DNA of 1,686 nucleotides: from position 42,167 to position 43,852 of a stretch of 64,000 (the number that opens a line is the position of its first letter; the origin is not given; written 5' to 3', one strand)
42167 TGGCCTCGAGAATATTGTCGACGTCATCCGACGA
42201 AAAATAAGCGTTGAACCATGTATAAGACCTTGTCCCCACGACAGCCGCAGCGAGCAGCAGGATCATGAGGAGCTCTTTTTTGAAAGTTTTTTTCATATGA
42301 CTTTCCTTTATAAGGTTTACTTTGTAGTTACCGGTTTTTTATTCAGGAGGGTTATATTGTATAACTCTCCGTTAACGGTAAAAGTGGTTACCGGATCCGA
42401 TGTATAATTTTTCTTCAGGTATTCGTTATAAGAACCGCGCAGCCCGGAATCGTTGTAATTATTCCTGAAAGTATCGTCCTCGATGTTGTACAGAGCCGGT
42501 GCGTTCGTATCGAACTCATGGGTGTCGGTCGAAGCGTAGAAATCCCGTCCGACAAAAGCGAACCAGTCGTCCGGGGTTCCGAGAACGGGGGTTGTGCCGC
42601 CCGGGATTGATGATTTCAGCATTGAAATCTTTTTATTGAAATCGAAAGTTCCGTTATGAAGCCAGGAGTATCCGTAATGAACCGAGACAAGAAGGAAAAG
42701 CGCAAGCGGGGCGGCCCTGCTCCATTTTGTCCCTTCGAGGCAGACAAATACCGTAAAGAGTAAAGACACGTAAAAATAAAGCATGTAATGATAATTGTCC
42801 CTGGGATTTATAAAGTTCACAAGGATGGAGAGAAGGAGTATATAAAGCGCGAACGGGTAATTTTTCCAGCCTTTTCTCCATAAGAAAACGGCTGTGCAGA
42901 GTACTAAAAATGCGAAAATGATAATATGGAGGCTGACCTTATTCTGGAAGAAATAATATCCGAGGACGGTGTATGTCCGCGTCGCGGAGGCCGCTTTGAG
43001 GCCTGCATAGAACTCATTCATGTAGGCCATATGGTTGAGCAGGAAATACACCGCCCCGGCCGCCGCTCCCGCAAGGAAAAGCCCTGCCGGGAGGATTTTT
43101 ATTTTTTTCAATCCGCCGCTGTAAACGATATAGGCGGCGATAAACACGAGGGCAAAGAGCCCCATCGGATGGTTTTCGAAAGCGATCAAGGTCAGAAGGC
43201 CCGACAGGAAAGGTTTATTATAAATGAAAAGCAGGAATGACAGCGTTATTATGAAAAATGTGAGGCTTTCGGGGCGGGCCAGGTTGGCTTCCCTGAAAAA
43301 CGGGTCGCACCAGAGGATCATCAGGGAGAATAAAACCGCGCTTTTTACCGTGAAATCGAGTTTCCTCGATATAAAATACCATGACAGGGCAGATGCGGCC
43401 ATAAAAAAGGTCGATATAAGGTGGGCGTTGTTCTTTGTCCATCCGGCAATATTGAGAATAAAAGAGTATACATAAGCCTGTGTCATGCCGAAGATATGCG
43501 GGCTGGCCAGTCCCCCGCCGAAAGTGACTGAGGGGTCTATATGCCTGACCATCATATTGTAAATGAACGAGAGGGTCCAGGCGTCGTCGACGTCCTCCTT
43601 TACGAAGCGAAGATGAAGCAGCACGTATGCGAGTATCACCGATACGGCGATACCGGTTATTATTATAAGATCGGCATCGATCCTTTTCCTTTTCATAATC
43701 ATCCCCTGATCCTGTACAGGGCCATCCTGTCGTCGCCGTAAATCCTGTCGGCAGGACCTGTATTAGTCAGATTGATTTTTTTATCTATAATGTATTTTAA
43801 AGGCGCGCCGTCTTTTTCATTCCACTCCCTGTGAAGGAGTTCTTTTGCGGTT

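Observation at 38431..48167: Six consecutive GT-C-like polytopic membrane proteins: an unusually dense periplasmic glycan-assembly locus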

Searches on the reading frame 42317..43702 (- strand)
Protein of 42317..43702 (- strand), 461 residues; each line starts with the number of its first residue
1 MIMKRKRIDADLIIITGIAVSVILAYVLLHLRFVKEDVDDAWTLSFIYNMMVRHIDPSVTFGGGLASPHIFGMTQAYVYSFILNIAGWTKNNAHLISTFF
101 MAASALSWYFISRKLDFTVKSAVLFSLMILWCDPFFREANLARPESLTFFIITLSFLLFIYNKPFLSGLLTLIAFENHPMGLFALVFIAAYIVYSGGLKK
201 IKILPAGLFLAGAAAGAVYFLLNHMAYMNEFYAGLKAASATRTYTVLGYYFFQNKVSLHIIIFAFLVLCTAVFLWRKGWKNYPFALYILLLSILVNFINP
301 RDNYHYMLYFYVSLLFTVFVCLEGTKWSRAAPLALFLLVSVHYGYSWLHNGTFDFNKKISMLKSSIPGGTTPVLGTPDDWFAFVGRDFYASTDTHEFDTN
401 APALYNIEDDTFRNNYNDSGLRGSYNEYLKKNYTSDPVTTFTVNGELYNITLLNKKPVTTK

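Call 4: search_protein_families(library=pfam, proteins=[window:42317-43702:-], max_evalue=0.1)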
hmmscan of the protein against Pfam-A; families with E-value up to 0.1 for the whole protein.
window:42317-43702:- (461 aa): 0 families

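Call 5: search_protein_families(library=ncbifam, proteins=[window:42317-43702:-], max_evalue=0.1)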
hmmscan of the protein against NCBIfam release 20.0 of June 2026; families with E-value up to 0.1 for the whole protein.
window:42317-43702:- (461 aa): 0 families

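Call 21: find_homologous_proteins(query=window:42317-43702:-)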
Query window:42317-43702:- (461 aa): 12 proteins with E <= 0.001 among 8000 candidates.
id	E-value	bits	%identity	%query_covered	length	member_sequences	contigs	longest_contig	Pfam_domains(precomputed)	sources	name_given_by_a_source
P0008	0.0e+0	1037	100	100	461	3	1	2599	-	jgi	-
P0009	6.1e-190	650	64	98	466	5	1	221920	-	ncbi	-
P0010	1.5e-188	646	62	99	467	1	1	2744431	-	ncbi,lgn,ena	-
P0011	8.9e-181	620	61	98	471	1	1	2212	-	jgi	jgi:hypothetical protein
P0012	1.2e-146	507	52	98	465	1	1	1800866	-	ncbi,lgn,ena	-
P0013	5.1e-141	489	51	98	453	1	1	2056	-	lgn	-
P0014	1.8e-126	441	49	98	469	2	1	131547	-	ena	-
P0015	1.8e-104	368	42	98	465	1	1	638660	-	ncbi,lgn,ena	-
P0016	8.0e-97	343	41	93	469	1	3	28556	-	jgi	jgi:hypothetical protein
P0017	2.8e-86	308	37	97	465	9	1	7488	-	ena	-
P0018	2.6e-36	144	29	93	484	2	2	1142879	-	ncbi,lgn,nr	ncbi:MAG: hypothetical protein H6577_14525 [Lewinellaceae bacterium]|nr:hypothetical protein [Sapros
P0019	4.2e-34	136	29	90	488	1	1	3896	-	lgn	-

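Call 28: search_solved_structures(query=A2, max_evalue=10)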
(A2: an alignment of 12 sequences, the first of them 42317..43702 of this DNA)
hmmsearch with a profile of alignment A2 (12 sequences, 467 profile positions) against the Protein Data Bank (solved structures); distinct sequences matched with E-value up to 10: 1.
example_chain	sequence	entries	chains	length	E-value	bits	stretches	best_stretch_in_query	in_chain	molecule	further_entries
2a2m_A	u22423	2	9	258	1.3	11.1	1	387-431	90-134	hypothetical protein BT3146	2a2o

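Call 39: predict_structure(alignment_id=A2)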
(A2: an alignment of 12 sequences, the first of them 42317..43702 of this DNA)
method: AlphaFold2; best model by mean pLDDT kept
length: 461 residues; sequences in the alignment: 12
mean_pLDDT: 82.5   pTM: 0.85
mean pLDDT of the five models: 82.5, 82.4, 81.6, 80.1, 80.1
residues with pLDDT >= 90: 194; 70-90: 177; 50-70: 68; < 50: 22
segments of 3 or more residues with pLDDT < 50: 1-5, 62-66, 239-241
pLDDT, mean of each block of 10 residues (from residue 1): 58 93 85 56 77 72 49 83 89 89 97 95 97 86 82 97 96 87 94 82 83 91 74 56 70 75 95 96 95 82 81 96 92 95 83 82 88 81 82 60 86 57 74 92 88 81 38
secondary structure, 60 per line:
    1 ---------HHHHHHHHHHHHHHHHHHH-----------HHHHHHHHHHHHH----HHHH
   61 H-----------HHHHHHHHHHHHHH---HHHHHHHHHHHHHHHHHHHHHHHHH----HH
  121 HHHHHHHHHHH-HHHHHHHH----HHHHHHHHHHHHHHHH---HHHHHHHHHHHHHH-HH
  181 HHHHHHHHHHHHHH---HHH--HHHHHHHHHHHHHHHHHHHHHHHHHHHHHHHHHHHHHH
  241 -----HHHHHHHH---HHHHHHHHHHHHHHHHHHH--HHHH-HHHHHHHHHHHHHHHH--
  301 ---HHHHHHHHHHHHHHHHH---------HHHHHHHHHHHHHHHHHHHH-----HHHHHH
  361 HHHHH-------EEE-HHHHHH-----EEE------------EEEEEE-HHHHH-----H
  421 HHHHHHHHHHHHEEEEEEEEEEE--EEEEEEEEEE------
elements in order: H10-28 H40-52 H57-61 H73-86 H90-114 H119-131 H133-140 H145-160 H164-177 H179-194 H203-240 H246-253 H257-275 H278-281 H283-298 H304-320 H330-349 H355-365 E373-375 H377-382 E388-390 E403-408 H410-414 H420-432 E433-443 E446-455

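Call 46: find_related_loci(query=A2, collection=genome_contigs, flank=10000)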
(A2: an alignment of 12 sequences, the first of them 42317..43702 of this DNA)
Query A2 (461 aa) in genome_contigs; peptide patterns used: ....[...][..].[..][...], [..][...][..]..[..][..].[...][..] (x = any residue, [..] = any of these).
101 stretches matched a pattern; 7 encode a relative of the query (tblastn E <= 1e-3); 7 distinct loci.
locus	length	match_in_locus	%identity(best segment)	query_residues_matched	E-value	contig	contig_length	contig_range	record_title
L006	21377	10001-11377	64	6-460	0e+0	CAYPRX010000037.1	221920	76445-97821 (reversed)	MAG TPA_asm: uncultured Brevinematales bacterium isolate SRP140028_co1_611 genome assembly, contig: k141_2572661, whole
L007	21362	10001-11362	52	5-457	4e-154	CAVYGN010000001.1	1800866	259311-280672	MAG: uncultured Spirochaetota bacterium isolate MFD03726.bin.1.3 genome assembly, contig: contig_18643, whole genome sho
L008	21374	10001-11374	42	4-455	3e-106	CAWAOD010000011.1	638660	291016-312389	MAG: uncultured Spirochaetota bacterium isolate MFD01476.bin.3.353 genome assembly, contig: contig_44617, whole genome s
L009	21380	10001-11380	62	2-456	0e+0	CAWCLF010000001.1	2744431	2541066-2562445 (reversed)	MAG: uncultured Spirochaetota bacterium isolate MFD03726.bin.1.133 genome assembly, contig: contig_29797, whole genome s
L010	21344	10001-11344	39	12-455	2e-96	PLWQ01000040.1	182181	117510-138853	MAG: Fibrobacteres bacterium isolate fen_1185 73.20120800_E1D.40_contig_5486, whole genome shotgun sequence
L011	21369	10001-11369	53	7-456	7e-82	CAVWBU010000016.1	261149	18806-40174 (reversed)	MAG: uncultured Fibrobacterota bacterium isolate MFD03726.bin.1.27 genome assembly, contig: contig_14154, whole genome s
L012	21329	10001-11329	29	26-455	6e-42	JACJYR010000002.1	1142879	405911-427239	MAG: Lewinellaceae bacterium isolate HK-STAS-BACT-43 HK-STAS-BACT-43_2, whole genome shotgun sequence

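Call 57: search_protein_families(library=pfam, proteins=[L008:8646-9812:+, L008:11410-12561:+, L008:12507-13979:+, L008:14758-15705:+, L008:15786-16724:-, L008:16905-17606:-, L008:17603-18028:-, L012:11338-12504:+, L012:12799-13785:+, L012:14391-18218:+], max_evalue=0.0001)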
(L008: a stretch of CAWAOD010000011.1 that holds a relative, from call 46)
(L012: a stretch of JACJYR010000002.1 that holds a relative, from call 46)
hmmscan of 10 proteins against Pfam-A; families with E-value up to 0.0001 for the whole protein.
L008:8646-9812:+ (388 aa): 3 families
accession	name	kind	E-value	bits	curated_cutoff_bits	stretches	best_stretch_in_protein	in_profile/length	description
PF00149.33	Metallophos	-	3.2e-12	47.7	21.5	1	39-227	3-190/191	Calcineurin-like phosphoesterase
PF13473.12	Cupredoxin_1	-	5.1e-11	43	27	1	294-386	16-104/104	Cupredoxin-like domain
PF00116.26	COX2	-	1.3e-05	25.6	22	1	313-380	46-113/120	Cytochrome C oxidase subunit II, periplasmic domain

L008:11410-12561:+ (383 aa): 1 family
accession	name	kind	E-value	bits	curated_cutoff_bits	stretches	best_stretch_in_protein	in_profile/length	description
PF01075.23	Glyco_transf_9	-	3.1e-14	53.4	22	1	129-365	6-243/247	Glycosyltransferase family 9 (heptosyltransferase)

L008:12507-13979:+ (490 aa): 3 families
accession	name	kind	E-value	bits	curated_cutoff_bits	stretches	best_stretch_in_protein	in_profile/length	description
PF00294.29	PfkB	-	5.2e-32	111.8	25.8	1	26-323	3-296/302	pfkB family carbohydrate kinase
PF01467.32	CTP_transf_like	-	1.7e-19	70.8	21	1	364-485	1-132/133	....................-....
PF08543.17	Phos_pyr_kin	-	9.1e-09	35.5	27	1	208-311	118-226/246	Phosphomethylpyrimidine kinase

L008:14758-15705:+ (315 aa): 6 families
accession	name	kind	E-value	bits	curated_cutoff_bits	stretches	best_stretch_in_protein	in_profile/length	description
PF01370.27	Epimerase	-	1.6e-44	152.6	20.9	1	2-236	1-240/240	NAD dependent epimerase/dehydratase family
PF16363.11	GDP_Man_Dehyd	-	4.8e-24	85.9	27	1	3-249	1-261/332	GDP-mannose 4,6 dehydratase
PF01073.25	3Beta_HSD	-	3.3e-15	56.3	22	1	3-219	1-224/280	3-beta hydroxysteroid dehydrogenase/isomerase family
PF02719.21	Polysacc_synt_2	-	3.3e-11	43.4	20.2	1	2-258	1-251/293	Polysaccharide biosynthesis protein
PF04321.23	RmlD_sub_bind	-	8.6e-10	38.6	27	1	2-174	3-156/287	RmlD substrate binding domain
PF07993.18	NAD_binding_4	-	4.8e-08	32.9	20.1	0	67-217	88-255/258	Male sterility protein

L008:15786-16724:- (312 aa): 1 family
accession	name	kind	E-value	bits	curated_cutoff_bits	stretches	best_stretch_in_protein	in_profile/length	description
PF00535.33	Glycos_transf_2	-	3.4e-23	82.8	23.3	1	6-162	1-160/168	Glycosyl transferase family 2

L008:16905-17606:- (233 aa): 1 family
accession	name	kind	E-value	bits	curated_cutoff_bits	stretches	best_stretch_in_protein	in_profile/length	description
PF05050.19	Methyltransf_21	-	1.1e-14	55.4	22.7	1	64-209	1-164/173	Methyltransferase FkbM domain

L008:17603-18028:- (141 aa): 0 families

L012:11338-12504:+ (388 aa): 4 families
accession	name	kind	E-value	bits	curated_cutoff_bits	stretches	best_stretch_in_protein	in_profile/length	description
PF01041.23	DegT_DnrJ_EryC1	-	1.5e-83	281.5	19.8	1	13-370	6-359/360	DegT/DnrJ/EryC1/StrS aminotransferase family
PF00155.27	Aminotran_1_2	-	6.9e-08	32.5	19.7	1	21-127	35-153/361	Aminotransferase class I and II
PF00266.25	Aminotran_5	-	5.8e-07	29.3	21.5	1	50-158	64-180/371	Aminotransferase class-V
PF01212.27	Beta_elim_lyase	-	5.3e-05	23.1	27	1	18-199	18-215/288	Beta-eliminating lyase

L012:12799-13785:+ (328 aa): 1 family
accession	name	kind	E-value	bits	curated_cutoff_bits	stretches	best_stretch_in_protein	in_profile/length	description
PF00535.33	Glycos_transf_2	-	1.9e-27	96.7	23.3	1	6-162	1-164/168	Glycosyl transferase family 2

L012:14391-18218:+ (1275 aa): 8 families
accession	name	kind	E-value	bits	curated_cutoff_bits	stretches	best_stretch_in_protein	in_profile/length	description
PF02518.31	HATPase_c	-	1.9e-29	102.8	26.4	1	879-993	2-110/111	Histidine kinase-, DNA gyrase B-, and HSP90-like ATPase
PF00072.30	Response_reg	-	7.7e-26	90.9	30.2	1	1033-1143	1-110/111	Response regulator receiver domain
PF12833.13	HTH_18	-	2e-23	82.9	33.6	1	1196-1274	1-79/80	Helix-turn-helix domain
PF07695.17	7TMR-DISM_7TM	-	2.9e-16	60.4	29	1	537-749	2-203/205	7TM diverse intracellular signalling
PF00512.31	HisKA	-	8.1e-15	55.1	26.9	1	774-832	2-66/66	His Kinase A (phospho-acceptor) domain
PF02415.23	Chlam_PMP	-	4e-12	45.5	20.6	0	354-370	1-17/19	Chlamydia polymorphic membrane protein (Chlamydia_PMP) repeat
PF00165.29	HTH_AraC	-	1.1e-11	44.9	26.6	1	1237-1273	6-41/42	Bacterial regulatory helix-turn-helix proteins, AraC family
PF23198.2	PDE8A_N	-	3.5e-07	30.7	29.6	1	1034-1117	13-99/147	PDE8A-like, N-terminal domain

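Call 58: search_protein_families(library=pfam, proteins=[L011:14555-16036:+, L011:15999-18080:-, L011:18017-18661:-, L011:13311-14225:-, L011:11418-12068:-, L011:12148-13089:-, L006:11373-12506:-, L006:12645-13655:+, L006:3967-6780:+, L010:18726-19925:+], max_evalue=0.0001)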
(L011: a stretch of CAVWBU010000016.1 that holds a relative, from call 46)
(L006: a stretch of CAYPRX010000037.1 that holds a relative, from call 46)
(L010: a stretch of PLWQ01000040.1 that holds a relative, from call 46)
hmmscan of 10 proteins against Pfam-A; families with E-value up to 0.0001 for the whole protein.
L011:14555-16036:+ (493 aa): 0 families

L011:15999-18080:- (693 aa): 1 family
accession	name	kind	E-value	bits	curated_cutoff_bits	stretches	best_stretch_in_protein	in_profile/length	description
PF01564.23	Spermine_synth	-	2.9e-16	60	22.9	1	329-478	11-159/186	Spermine/spermidine synthase domain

L011:18017-18661:- (214 aa): 0 families

L011:13311-14225:- (304 aa): 0 families

L011:11418-12068:- (216 aa): 4 families
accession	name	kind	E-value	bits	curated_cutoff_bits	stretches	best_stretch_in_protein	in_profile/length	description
PF08241.18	Methyltransf_11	-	1.1e-12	48.9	21.2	1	55-138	1-88/95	Methyltransferase domain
PF13649.12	Methyltransf_25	-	1.5e-12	48.5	27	1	54-138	1-94/97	Methyltransferase domain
PF13847.12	Methyltransf_31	-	2.1e-06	27.9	27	1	52-153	5-119/145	Methyltransferase domain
PF08242.18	Methyltransf_12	-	3.5e-05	24.9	30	1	55-136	1-91/98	Methyltransferase domain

L011:12148-13089:- (313 aa): 1 family
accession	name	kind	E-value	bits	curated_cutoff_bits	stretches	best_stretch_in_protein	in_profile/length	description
PF00535.33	Glycos_transf_2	-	2e-30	106.3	23.3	1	4-171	1-164/168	Glycosyl transferase family 2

L006:11373-12506:- (377 aa): 3 families
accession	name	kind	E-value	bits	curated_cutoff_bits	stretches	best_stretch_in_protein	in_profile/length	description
PF00534.26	Glycos_transf_1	-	1.3e-05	25.3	26.4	1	180-287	2-102/172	Glycosyl transferases group 1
PF13579.12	Glyco_trans_4_4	-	1.5e-05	25.8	29.7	1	31-165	16-156/158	Glycosyl transferase 4-like domain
PF13439.12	Glyco_transf_4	-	8e-05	23.2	28.5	0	31-165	17-163/170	Glycosyltransferase Family 4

L006:12645-13655:+ (336 aa): 1 family
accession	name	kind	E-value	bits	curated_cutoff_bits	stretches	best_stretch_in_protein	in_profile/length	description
PF02873.21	MurB_C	-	7.1e-24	84.3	27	1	242-334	9-98/99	UDP-N-acetylenolpyruvoylglucosamine reductase, C-terminal domain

L006:3967-6780:+ (937 aa): 2 families
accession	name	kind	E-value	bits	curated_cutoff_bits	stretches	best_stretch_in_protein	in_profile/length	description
PF08751.17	TrwC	-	8.3e-52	177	25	1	24-308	7-284/286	TrwC relaxase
PF13604.12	AAA_30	-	3.7e-10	40.3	27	1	442-561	2-123/191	AAA domain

L010:18726-19925:+ (399 aa): 0 families
